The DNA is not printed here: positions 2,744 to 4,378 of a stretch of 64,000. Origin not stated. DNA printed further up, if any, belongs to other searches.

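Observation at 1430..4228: DprE1/DprE2-like lipid-linked sugar 2'-epimerase pair wired to a GT2 polyprenyl-phosphate sugar synthase, apparently outside the mycolata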

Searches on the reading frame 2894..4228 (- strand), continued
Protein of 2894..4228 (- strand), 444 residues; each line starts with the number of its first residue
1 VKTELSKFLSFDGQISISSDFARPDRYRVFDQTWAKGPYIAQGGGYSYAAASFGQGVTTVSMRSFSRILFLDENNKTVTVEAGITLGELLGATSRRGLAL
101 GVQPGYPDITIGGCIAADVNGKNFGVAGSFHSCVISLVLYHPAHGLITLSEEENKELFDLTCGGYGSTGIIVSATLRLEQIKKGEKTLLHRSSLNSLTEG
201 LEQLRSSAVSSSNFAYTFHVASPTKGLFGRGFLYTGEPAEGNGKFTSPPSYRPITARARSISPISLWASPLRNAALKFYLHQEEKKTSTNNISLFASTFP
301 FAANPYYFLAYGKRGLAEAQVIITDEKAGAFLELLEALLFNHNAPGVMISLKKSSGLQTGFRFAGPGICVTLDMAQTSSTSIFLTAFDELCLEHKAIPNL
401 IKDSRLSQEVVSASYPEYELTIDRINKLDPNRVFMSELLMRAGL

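Call 24: find_related_loci(query=A1, collection=genome_contigs, flank=10000)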
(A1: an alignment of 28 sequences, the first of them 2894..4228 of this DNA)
Query A1 (444 aa) in genome_contigs; peptide patterns used: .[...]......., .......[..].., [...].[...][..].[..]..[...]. (x = any residue, [..] = any of these).
211 stretches matched a pattern; 157 encode a relative of the query (tblastn E <= 1e-3); the best 80 are kept; 80 distinct loci.
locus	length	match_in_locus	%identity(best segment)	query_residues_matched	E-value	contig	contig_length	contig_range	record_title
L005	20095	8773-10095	46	2-444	1e-113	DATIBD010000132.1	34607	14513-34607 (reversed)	MAG TPA_asm: Vicinamibacteria bacterium isolate SMAG_U16281 k141_1685320, whole genome shotgun sequence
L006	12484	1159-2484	41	1-444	4e-112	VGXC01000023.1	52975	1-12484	MAG: Nitrospira sp. isolate M_DeepCast_65m_m2_155 M_DeepCast_65m_m2_155_Ga0194120_10000993, whole genome shotgun sequenc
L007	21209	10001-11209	48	40-444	2e-111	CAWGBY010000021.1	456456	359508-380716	MAG: uncultured Acidobacteriota bacterium isolate MFD06229.bin.2.215 genome assembly, contig: contig_30145, whole genome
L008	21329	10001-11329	44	1-444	6e-109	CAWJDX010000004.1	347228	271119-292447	MAG: uncultured Candidatus Rokubacteria bacterium isolate MFD06298.bin.2.137 genome assembly, contig: contig_14418, whol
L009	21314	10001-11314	44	8-444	3e-106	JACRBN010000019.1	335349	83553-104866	MAG: Chloroflexi bacterium isolate NC_groundwater_1621_Pr3_B-0.1um_59_22 SR-2_scaffold_141_3359325, whole genome shotgun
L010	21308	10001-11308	44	4-444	2e-104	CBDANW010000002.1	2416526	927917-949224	MAG: Candidatus Marinacidobacterales bacterium isolate 58ad810b-317c-4b5b-8bc8-0cee20f92245 genome assembly, contig: con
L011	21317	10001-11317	43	8-441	5e-103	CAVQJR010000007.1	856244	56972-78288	MAG: uncultured delta proteobacterium isolate MFD02416.bin.1.270 genome assembly, contig: contig_14128, whole genome sho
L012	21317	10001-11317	43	4-444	7e-103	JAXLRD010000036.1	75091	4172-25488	MAG: Vicinamibacteria bacterium isolate STL-ACI20 C2.206.fa-36, whole genome shotgun sequence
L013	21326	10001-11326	41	2-444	3e-102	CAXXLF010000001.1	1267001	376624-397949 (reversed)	MAG: Candidatus Binatia bacterium isolate 50cad74d-8dc2-4fe2-a9fc-fc20900c681e genome assembly, contig: contig_1, whole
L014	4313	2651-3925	41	8-441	5e-100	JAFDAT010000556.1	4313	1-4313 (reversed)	MAG: Deltaproteobacteria bacterium isolate AB_69_Bin_102 AB_69_Bin_102_scaffold_262989, whole genome shotgun sequence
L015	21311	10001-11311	41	6-444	2e-97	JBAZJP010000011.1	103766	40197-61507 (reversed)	MAG: Sulfuriferula sp. isolate SO_2017_LW4_122 scaffold_632_c1_LW137-91_2017, whole genome shotgun sequence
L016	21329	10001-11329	41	8-444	4e-96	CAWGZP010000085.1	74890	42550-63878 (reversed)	MAG: uncultured delta proteobacterium isolate MFD02138.bin.2.17 genome assembly, contig: contig_134532, whole genome sho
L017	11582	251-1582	39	1-444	3e-96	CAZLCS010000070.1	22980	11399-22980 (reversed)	MAG TPA_asm: uncultured Syntrophobacteraceae bacterium isolate binchicken_co168_326 genome assembly, contig: NODE_3947_l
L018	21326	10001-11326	41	2-444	2e-95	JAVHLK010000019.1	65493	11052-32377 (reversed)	MAG: Desulfomonilaceae bacterium isolate Ess09-10 NODE_19_length_65493_cov_8.302164, whole genome shotgun sequence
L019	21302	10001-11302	38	6-444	2e-95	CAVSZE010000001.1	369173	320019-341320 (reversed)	MAG: uncultured Gammaproteobacteria bacterium isolate MFD04716.bin.1.381 genome assembly, contig: contig_18179, whole ge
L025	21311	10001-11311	38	6-444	2e-90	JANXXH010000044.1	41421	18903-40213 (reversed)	MAG: Gallionella sp. isolate GL140_2_metabat_417 GL140_2_k141_1375580, whole genome shotgun sequence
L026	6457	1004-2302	39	6-444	7e-88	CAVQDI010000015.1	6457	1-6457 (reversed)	MAG: uncultured beta proteobacterium isolate MFD03346.bin.1.142 genome assembly, contig: contig_49117, whole genome shot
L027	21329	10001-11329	40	1-444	2e-87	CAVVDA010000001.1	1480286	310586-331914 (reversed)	MAG: Thermoanaerobaculia bacterium isolate MFD02242.bin.2.315 genome assembly, contig: contig_1485, whole genome shotgun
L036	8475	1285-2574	38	6-441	2e-85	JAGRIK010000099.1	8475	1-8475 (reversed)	MAG: Halioglobus sp. isolate HKST-UBA220 k127_1163945, whole genome shotgun sequence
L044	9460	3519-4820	39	4-441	6e-79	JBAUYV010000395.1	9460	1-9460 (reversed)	MAG: Xanthobacteraceae bacterium isolate MFD06940_ilm_asm_bin18 k127_139857, whole genome shotgun sequence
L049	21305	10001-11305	34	2-441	3e-77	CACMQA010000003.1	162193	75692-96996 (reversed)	MAG: uncultured Pelagibacteraceae bacterium isolate AG-919-F21 genome assembly, contig: AG-919-F21_NODE_3, whole genome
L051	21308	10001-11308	38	7-444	7e-76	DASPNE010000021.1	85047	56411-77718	MAG TPA_asm: Usitatibacter sp. isolate SMAG_U12113 k141_282982, whole genome shotgun sequence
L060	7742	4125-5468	36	1-444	6e-72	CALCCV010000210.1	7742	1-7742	MAG TPA_asm: uncultured Bdellovibrionaceae bacterium isolate SRR6231203_bin.33_CONCOCT_v1.1_MAG genome assembly, contig:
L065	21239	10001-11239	37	40-444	2e-71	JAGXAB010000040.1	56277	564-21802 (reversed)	MAG: Cyanobacteria bacterium REEB67 contig-150_524, whole genome shotgun sequence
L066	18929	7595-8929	34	7-444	7e-70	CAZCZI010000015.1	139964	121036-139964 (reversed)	MAG TPA_asm: uncultured Candidatus Obscuribacterales bacterium isolate SRP173033_co1_38 genome assembly, contig: NODE_14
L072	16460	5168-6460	33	7-444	1e-68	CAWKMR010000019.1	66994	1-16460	MAG: uncultured Alphaproteobacteria bacterium isolate MFD03066.bin.3.35 genome assembly, contig: contig_16456, whole gen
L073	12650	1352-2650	36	10-441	2e-68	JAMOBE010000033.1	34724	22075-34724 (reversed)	MAG: Alphaproteobacteria bacterium isolate YQV-1 scaffold_195, whole genome shotgun sequence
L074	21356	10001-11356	34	6-444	5e-68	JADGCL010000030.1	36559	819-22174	MAG: Magnetococcales bacterium isolate nWRX3bin10 nWRX3_bin10_NODE_30_length_36559_cov_10.630862, whole genome shotgun s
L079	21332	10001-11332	33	7-441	1e-66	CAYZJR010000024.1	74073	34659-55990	MAG TPA_asm: uncultured Candidatus Obscuribacterales bacterium isolate SRP287051_co1_159 genome assembly, contig: NODE_7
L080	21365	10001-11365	33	8-444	3e-66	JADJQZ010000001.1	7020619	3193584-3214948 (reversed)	MAG: Candidatus Obscuribacter sp. isolate Fred_18-Q3-R57-64_MAXAC.356 tig00000077-10-70086850, whole genome shotgun sequ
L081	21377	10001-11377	32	3-444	2e-66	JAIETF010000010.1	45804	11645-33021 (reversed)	MAG: Candidatus Obscuribacterales bacterium isolate time.spades.CONCOCT.1kb_020 c_000000000117, whole genome shotgun seq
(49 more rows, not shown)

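Call 32: search_protein_families(library=pfam, proteins=[L026:18-983:+, L051:12048-13037:+, L036:4786-6183:-, L066:6174-7547:+, L027:13587-15323:+, L073:3390-4937:+, L016:4188-4937:-, L025:4508-5491:+, L079:7325-8581:+, L081:11371-11820:+], max_evalue=0.01)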
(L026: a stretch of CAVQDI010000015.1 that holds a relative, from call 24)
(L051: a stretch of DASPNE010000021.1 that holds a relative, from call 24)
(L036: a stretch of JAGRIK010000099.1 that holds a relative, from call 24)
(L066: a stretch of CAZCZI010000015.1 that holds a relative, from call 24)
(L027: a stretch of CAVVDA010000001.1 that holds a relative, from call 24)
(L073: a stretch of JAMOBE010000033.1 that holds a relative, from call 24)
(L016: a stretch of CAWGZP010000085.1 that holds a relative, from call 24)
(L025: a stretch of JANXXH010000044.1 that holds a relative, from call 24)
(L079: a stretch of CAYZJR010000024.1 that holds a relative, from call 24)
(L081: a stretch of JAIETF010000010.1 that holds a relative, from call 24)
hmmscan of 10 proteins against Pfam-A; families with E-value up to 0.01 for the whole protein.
L026:18-983:+ (321 aa): 1 family
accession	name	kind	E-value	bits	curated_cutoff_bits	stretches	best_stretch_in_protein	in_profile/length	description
PF03706.18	LPG_synthase_TM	-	5.4e-44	151.3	33.4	1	12-300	4-302/302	Lysylphosphatidylglycerol synthase TM region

L051:12048-13037:+ (329 aa): 1 family
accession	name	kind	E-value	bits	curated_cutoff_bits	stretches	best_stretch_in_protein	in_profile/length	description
PF03706.18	LPG_synthase_TM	-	6.4e-40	137.9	33.4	1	30-319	2-302/302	Lysylphosphatidylglycerol synthase TM region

L036:4786-6183:- (465 aa): 0 families

L066:6174-7547:+ (457 aa): 1 family
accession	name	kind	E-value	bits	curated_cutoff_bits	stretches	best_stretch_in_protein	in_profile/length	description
PF00953.26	Glycos_transf_4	-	4.9e-36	124.6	27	1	139-308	2-159/160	Glycosyl transferase family 4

L027:13587-15323:+ (578 aa): 0 families

L073:3390-4937:+ (515 aa): 2 families
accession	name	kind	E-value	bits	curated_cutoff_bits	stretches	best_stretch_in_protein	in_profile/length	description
PF02310.24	B12-binding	-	1.4e-23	83.5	32.1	1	54-169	6-120/121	B12 binding domain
PF04055.27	Radical_SAM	-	1.7e-20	74.3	29.5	1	238-398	3-166/166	Radical SAM superfamily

L016:4188-4937:- (249 aa): 6 families
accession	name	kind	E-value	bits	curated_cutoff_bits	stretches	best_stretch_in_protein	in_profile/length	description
PF08241.18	Methyltransf_11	-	1.1e-14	55.3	21.2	1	44-135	2-95/95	Methyltransferase domain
PF13489.12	Methyltransf_23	-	1e-13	51.8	27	1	29-165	12-153/164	Methyltransferase domain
PF13649.12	Methyltransf_25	-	1.5e-12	48.5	27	1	43-131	2-97/97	Methyltransferase domain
PF13847.12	Methyltransf_31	-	3.8e-08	33.6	27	1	40-140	5-118/145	Methyltransferase domain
PF08242.18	Methyltransf_12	-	1.7e-07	32.3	30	1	44-133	2-98/98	Methyltransferase domain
PF01209.24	Ubie_methyltran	-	0.0022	17.8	20.1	1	29-135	38-151/233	ubiE/COQ5 methyltransferase family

L025:4508-5491:+ (327 aa): 2 families
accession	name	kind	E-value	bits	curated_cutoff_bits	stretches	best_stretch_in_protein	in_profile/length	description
PF16363.11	GDP_Man_Dehyd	-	6.2e-105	351.8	27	1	4-310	1-332/332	GDP-mannose 4,6 dehydratase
PF01370.27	Epimerase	-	1.3e-54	185.6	20.9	1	3-242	1-239/240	NAD dependent epimerase/dehydratase family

L079:7325-8581:+ (418 aa): 2 families
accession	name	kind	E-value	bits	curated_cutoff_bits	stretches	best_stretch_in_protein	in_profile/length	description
PF00464.25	SHMT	-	1.3e-169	564.5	27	1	4-380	1-399/399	Serine hydroxymethyltransferase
PF01041.23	DegT_DnrJ_EryC1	-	0.00079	19.2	19.8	1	137-238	87-186/360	DegT/DnrJ/EryC1/StrS aminotransferase family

L081:11371-11820:+ (149 aa): 1 family
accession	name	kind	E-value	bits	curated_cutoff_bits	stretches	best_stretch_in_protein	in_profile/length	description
PF01584.24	CheW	-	5.7e-20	71.8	23.5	1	11-110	2-102/138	CheW-like domain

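Call 35: list_cluster_members(proteins=[window:2894-4228:-, window:1430-2146:-, window:4780-7110:+, window:17734-21783:+, window:12985-14175:+, window:2160-2897:-, window:766-1443:-])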
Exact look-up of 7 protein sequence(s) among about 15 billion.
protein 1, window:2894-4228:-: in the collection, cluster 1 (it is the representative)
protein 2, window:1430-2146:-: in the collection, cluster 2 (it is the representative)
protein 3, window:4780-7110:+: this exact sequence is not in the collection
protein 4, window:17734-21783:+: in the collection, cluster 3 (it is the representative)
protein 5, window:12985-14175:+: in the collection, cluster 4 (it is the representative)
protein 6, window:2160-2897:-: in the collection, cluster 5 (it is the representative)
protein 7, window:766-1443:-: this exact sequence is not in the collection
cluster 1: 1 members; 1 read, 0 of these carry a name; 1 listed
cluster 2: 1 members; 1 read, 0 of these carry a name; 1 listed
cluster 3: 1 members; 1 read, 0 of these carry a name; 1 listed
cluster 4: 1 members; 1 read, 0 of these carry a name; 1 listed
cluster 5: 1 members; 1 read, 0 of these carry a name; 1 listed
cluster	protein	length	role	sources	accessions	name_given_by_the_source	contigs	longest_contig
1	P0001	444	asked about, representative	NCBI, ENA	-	-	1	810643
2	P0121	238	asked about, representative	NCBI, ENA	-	-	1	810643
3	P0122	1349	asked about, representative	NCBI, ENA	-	-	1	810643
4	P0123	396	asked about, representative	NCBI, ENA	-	-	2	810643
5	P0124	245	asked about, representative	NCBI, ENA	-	-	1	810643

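Call 67: search_protein_families(library=ncbifam, proteins=[L025:4508-5491:+], max_evalue=0.00001)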
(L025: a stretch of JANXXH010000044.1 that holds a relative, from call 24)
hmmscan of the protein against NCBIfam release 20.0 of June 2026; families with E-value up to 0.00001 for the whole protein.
L025:4508-5491:+ (327 aa): 9 families
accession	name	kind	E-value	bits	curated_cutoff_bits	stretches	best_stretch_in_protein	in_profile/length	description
TIGR01472.1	gmd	equivalog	1.3e-95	320.5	415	1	3-312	3-336/342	GDP-mannose 4,6-dehydratase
TIGR01181.1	dTDP_gluc_dehyt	equivalog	6.9e-27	94.4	365.1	1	4-311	3-308/321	dTDP-glucose 4,6-dehydratase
TIGR02622.1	CDP_4_6_dhtase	equivalog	4.4e-19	68.8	278.45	1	3-166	7-172/352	CDP-glucose 4,6-dehydratase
TIGR04180.1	EDH_00030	hypoth_equivalog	7.5e-18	64.6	475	1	4-282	2-275/297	NAD-dependent 4,6-dehydratase LegB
TIGR01179.1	galE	equivalog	5.8e-17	61.5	262.3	1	4-306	3-317/332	UDP-glucose 4-epimerase GalE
NF007582.0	PRK10217.1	equivalog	4.7e-14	52.2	698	1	60-234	62-242/355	dTDP-glucose 4,6-dehydratase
NF007490.0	PRK10084.1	subfamily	1.5e-12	47.2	649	1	64-234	65-249/361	dTDP-glucose 4,6-dehydratase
NF043036.1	ErythonDh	equivalog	4.1e-08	32.8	325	1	1-163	1-164/321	D-erythronate dehydrogenase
NF011728.1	PRK15181.1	equivalog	7e-07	28.5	760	1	4-170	19-187/348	Vi polysaccharide biosynthesis UDP-N-acetylglucosaminuronic acid C-4 epimerase TviC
